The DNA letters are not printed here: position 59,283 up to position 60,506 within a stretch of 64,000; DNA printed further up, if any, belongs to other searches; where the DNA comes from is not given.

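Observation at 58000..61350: A 3.3-kb low-GC islet inserted between pyrC and an S1 protease gene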

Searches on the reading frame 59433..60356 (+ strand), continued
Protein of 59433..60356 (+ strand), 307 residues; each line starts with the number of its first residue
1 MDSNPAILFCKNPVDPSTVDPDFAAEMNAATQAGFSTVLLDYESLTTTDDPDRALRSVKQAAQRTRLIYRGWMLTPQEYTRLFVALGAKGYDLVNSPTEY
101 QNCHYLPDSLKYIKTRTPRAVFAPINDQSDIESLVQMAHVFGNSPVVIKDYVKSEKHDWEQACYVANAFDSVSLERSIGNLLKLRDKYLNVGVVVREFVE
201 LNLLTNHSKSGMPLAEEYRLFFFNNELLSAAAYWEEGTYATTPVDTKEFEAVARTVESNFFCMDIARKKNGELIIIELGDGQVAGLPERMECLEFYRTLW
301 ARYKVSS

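Call 63: find_related_loci(query=A2, collection=viral_contigs, flank=5000)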
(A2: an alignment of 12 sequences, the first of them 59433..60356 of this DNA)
Query A2 (307 aa) in viral_contigs; peptide patterns used: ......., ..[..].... (x = any residue, [..] = any of these).
147 stretches matched a pattern; 3 encode a relative of the query (tblastn E <= 1e-3); 3 distinct loci.
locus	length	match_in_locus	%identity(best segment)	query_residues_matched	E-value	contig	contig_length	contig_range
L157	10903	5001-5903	33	7-287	8e-53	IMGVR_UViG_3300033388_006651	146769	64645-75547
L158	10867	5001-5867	31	5-305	1e-38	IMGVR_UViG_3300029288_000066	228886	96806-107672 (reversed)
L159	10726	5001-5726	25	8-284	3e-16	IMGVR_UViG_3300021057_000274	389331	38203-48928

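Call 95: search_protein_families(library=pfam, alignment_id=A4, max_evalue=0.001)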
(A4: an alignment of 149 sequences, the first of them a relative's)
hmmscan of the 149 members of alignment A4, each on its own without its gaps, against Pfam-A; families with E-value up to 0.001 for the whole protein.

A. member 1, L067:1881-3821:+ (646 aa): 1 family
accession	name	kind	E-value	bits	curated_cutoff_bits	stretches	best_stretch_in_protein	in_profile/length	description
PF01145.31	Band_7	-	5.4e-25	88.9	23.6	1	242-457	4-172/176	SPFH domain / Band 7 family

B. families by the number of members that match (of 149 scanned): 172 families (the first 25 are shown)
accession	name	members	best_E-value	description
PF00583.31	Acetyltransf_1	4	3.5e-17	Acetyltransferase (GNAT) family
PF13673.13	Acetyltransf_10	4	9.2e-16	Acetyltransferase (GNAT) domain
PF13508.13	Acetyltransf_7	4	8.2e-14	Acetyltransferase (GNAT) domain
PF18962.6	Por_Secre_tail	4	2.4e-10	Secretion system C-terminal sorting domain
PF10127.15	RlaP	3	1e-55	RNA repair pathway DNA polymerase beta family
PF10077.14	DUF2314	2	8.2e-60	Uncharacterized protein conserved in bacteria (DUF2314)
PF03781.23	FGE-sulfatase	2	6.8e-46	Sulfatase-modifying factor enzyme 1-like domain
PF01370.27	Epimerase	2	5e-36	NAD dependent epimerase/dehydratase family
PF04616.20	Glyco_hydro_43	2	2.4e-22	Glycosyl hydrolases family 43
PF12833.13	HTH_18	2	3.3e-20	Helix-turn-helix domain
PF13715.12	CarbopepD_reg_2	2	4.7e-19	CarboxypepD_reg-like domain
PF16363.11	GDP_Man_Dehyd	2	5.9e-19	GDP-mannose 4,6 dehydratase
PF12796.13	Ank_2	2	1.7e-17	Ankyrin repeats (3 copies)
PF00165.29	HTH_AraC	2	2.8e-16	Bacterial regulatory helix-turn-helix proteins, AraC family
PF13620.12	CarboxypepD_reg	2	6.4e-12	Carboxypeptidase regulatory-like domain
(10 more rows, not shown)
